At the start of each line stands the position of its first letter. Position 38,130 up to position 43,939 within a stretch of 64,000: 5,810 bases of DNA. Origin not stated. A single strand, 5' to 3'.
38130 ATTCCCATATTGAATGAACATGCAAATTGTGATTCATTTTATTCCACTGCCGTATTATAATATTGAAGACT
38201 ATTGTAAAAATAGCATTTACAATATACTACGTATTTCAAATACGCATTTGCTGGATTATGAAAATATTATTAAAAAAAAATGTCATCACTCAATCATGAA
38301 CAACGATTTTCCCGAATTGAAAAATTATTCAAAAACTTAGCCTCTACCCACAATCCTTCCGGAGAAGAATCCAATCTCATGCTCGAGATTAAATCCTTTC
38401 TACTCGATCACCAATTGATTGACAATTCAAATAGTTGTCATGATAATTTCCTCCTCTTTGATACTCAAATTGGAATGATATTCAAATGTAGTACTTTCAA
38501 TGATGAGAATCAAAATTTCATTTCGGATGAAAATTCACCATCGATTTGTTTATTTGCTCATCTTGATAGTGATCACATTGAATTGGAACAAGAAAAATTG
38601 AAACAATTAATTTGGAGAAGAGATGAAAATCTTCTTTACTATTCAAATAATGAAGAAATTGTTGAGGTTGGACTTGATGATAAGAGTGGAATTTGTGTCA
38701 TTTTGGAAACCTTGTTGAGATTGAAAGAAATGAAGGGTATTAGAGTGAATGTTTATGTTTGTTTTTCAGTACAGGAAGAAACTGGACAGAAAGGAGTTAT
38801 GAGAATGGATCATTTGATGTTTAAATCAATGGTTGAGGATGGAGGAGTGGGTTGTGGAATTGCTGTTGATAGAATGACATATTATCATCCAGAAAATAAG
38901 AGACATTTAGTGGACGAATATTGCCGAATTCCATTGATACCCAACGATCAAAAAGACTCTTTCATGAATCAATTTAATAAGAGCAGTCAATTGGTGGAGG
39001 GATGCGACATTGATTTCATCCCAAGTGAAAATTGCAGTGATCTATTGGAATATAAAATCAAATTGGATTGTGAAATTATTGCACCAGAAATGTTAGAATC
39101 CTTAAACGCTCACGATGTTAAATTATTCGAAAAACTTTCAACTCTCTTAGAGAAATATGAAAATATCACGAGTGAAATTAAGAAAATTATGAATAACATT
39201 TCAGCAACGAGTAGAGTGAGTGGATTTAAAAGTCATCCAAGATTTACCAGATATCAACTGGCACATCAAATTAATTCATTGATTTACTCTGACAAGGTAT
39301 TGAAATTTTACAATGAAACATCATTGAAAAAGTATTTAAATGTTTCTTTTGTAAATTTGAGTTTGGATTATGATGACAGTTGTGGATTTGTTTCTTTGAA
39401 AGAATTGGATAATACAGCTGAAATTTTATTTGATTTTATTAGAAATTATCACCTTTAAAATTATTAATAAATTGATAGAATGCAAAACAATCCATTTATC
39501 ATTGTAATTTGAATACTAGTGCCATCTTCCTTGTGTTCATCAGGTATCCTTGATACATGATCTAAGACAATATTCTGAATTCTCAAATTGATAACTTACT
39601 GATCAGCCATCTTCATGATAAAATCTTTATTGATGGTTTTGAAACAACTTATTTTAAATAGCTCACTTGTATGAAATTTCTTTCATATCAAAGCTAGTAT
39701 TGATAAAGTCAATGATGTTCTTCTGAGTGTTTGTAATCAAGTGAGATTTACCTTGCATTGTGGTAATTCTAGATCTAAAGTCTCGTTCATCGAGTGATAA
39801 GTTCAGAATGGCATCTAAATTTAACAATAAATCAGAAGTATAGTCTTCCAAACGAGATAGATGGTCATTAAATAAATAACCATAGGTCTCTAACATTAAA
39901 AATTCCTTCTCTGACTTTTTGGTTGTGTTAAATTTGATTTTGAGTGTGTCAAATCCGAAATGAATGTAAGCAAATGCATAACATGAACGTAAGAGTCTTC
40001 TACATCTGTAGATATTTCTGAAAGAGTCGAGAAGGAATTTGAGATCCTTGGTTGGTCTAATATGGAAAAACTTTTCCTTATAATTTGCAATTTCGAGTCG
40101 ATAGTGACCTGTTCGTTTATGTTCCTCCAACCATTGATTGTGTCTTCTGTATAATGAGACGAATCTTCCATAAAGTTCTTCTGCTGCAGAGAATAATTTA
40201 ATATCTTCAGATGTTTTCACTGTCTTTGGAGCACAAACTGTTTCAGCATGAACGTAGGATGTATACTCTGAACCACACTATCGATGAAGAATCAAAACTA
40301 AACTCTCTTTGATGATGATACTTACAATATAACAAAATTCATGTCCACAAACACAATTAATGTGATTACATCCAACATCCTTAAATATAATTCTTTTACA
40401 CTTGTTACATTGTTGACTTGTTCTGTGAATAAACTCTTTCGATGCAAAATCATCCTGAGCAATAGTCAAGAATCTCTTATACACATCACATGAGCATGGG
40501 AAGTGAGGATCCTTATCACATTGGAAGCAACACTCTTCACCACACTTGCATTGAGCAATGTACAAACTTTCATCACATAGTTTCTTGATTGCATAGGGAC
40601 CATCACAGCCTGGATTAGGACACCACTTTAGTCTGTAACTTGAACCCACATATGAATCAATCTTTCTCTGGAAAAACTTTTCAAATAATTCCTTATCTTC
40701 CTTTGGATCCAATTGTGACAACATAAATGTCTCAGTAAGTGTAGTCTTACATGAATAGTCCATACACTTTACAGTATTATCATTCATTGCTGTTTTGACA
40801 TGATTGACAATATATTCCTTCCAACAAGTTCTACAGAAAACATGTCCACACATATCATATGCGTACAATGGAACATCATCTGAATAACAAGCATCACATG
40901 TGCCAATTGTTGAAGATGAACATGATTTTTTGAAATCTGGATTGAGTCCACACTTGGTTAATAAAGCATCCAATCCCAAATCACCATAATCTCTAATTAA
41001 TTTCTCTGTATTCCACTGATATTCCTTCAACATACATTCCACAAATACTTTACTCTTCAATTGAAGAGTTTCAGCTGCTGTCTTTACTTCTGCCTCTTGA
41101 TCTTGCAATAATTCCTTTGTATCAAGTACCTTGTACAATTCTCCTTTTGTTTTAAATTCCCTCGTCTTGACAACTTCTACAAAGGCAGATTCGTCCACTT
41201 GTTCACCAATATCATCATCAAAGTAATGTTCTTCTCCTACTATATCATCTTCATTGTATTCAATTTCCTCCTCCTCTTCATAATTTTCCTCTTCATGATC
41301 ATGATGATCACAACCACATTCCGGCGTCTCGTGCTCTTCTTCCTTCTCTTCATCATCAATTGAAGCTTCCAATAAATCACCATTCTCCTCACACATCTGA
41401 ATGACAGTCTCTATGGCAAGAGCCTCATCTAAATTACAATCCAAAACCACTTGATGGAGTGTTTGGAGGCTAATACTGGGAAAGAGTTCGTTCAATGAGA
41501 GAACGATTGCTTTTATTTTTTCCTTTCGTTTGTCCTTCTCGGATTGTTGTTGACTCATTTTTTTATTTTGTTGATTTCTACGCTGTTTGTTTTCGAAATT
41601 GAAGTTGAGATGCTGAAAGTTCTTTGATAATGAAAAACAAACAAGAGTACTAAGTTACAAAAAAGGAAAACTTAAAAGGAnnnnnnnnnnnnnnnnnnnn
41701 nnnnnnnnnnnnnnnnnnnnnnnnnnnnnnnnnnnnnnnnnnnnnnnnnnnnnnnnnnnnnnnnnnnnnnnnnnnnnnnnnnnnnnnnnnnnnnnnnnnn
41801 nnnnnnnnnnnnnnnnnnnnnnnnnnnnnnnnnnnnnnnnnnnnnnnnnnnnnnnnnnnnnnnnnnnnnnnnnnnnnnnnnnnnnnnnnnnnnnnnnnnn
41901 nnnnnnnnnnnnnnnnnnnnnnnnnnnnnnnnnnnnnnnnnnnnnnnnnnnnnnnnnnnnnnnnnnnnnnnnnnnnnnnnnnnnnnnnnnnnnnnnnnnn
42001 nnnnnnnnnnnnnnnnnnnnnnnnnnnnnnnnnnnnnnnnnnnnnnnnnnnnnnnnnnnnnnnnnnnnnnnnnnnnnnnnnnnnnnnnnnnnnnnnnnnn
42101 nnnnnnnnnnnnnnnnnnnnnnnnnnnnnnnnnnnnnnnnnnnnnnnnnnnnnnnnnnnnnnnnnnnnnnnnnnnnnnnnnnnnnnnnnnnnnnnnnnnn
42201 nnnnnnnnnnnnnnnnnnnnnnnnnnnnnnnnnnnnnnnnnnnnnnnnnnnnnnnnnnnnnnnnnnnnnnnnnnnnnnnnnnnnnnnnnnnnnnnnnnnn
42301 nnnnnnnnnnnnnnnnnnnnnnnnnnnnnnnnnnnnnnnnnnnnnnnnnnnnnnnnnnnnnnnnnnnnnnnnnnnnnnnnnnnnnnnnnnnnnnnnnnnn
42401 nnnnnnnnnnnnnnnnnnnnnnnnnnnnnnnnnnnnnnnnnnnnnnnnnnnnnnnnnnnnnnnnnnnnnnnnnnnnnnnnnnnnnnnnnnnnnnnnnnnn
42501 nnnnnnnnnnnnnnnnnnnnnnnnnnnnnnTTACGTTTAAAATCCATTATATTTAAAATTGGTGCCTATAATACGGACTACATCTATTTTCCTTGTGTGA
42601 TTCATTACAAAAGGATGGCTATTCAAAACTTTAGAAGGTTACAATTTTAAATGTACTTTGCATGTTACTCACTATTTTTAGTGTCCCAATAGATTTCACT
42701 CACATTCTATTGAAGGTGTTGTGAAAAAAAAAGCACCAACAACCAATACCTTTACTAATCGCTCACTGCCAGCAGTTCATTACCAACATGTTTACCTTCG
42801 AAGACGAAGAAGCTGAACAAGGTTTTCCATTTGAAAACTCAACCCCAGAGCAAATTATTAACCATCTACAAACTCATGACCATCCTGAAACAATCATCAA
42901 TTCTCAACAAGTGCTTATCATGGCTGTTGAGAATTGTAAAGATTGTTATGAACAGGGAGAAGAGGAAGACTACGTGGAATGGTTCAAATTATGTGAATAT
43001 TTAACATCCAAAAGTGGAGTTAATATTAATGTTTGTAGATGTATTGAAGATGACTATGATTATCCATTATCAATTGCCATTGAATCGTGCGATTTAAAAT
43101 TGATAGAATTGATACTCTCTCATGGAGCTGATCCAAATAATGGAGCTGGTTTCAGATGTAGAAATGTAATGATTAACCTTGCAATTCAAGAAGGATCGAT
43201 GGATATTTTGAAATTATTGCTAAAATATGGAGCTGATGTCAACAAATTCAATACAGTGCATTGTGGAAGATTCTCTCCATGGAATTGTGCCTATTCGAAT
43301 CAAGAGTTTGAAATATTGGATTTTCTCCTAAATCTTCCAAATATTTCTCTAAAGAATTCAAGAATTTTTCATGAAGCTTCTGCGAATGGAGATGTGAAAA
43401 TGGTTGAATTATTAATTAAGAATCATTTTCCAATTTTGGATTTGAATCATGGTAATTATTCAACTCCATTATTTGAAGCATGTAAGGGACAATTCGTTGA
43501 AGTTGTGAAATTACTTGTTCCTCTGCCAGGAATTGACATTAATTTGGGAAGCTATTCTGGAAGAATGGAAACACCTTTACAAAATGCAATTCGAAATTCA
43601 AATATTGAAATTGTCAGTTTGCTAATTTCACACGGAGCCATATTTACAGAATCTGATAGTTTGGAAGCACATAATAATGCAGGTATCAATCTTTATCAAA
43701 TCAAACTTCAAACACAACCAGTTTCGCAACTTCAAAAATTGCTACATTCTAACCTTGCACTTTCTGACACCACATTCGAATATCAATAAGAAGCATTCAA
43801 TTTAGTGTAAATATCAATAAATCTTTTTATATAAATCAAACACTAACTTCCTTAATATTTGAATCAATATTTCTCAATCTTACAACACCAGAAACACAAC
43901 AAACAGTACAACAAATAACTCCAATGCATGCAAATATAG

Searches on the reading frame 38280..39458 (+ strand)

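Call 30: search_protein_families(library=pfam, proteins=[window:38280-39458:+], max_evalue=0.001)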
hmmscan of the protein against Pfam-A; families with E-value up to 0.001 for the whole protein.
window:38280-39458:+ (392 aa): 1 family
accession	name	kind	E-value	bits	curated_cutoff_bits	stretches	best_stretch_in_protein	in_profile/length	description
PF05343.19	Peptidase_M42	-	1.3e-07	31.4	23.2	1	122-174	123-174/292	M42 glutamyl aminopeptidase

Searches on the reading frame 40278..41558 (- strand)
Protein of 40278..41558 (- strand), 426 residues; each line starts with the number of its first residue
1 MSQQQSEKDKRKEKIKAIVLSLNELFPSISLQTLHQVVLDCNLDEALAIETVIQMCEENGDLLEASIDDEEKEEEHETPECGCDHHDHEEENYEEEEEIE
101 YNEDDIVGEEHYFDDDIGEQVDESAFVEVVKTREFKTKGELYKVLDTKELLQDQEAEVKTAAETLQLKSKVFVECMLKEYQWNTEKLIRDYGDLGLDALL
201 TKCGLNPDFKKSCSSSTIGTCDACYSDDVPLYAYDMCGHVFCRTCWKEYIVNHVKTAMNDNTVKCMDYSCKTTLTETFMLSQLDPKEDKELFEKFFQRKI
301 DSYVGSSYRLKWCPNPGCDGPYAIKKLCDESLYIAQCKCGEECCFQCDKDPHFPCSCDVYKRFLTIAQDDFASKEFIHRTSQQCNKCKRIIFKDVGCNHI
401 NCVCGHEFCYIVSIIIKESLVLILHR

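Call 30: search_protein_families(library=pfam, proteins=[window:40278-41558:-], max_evalue=0.001)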
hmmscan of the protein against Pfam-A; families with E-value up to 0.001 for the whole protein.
window:40278-41558:- (426 aa): 1 family
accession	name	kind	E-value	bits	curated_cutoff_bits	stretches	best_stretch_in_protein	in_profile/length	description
PF01485.27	IBR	-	2.2e-10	40.9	24.3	1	293-357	1-65/65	IBR domain, a half RING-finger domain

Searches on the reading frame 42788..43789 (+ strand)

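Call 30: search_protein_families(library=pfam, proteins=[window:42788-43789:+], max_evalue=0.001)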
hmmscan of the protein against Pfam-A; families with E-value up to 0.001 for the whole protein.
window:42788-43789:+ (333 aa): 7 families
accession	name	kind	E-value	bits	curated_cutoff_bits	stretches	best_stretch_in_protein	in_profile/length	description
PF12796.13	Ank_2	-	3.5e-39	133.7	27.3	4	194-287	1-87/90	Ankyrin repeats (3 copies)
PF13606.12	Ank_3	-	1.7e-25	86.3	22.3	0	90-117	2-29/30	Ankyrin repeat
PF00023.36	Ank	-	4.2e-24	83.7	21.1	0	131-153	8-30/33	Ankyrin repeat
PF13637.12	Ank_4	-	3.1e-20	72.2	22.7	1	195-244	2-50/50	Ankyrin repeats (many copies)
PF13857.12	Ank_5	-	6e-09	36.5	27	0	123-152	14-43/56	Ankyrin repeats (many copies)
PF24521.3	Ank_KRIT1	-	4.7e-08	33.3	80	1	194-284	22-109/149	KRIT1 ankyrin-repeats domain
PF23745.1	ANK_LRRK2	-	0.00018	21.8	27.5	0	191-282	32-115/130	LRRK2 ANK repeat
